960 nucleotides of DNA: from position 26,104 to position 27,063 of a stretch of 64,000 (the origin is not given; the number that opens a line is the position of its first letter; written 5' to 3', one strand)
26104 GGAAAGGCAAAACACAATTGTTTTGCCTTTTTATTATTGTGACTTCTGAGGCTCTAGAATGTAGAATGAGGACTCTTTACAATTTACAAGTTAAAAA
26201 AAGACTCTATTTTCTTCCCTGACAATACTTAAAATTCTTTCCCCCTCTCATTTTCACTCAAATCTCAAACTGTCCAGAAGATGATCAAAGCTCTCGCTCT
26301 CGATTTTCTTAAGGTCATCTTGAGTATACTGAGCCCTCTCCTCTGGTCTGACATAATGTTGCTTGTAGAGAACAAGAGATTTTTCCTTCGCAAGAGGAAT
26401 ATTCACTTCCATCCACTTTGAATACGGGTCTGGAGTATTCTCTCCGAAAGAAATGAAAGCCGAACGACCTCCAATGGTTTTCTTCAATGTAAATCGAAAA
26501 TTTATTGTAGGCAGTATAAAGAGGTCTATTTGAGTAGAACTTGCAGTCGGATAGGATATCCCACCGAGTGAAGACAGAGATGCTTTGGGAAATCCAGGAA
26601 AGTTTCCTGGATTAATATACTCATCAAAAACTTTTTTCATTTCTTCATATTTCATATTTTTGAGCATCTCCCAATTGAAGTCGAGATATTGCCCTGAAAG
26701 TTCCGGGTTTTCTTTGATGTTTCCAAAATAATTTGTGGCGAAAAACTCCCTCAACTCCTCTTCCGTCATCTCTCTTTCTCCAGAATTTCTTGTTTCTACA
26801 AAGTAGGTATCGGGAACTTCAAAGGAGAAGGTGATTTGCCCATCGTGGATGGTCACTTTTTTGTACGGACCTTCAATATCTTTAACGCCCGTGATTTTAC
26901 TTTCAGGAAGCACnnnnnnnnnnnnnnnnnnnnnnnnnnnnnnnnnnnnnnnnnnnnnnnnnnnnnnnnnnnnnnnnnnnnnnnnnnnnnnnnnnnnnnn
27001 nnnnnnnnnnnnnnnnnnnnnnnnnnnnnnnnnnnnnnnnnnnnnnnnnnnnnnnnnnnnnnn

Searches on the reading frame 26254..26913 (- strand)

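Call 11: search_protein_families(library=pfam, proteins=[window:26254-26913:-], max_evalue=0.001)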
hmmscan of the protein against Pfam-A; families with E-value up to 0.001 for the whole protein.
window:26254-26913:- (219 aa): 0 families

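Call 27: search_protein_families(library=pfam, proteins=[window:26254-26913:-], max_evalue=5)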
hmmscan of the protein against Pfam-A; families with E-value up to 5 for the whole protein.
window:26254-26913:- (219 aa): 1 family
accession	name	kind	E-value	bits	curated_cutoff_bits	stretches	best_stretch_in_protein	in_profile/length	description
PF19456.4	MobI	-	0.003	18.1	26.6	1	44-114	18-80/116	MobI protein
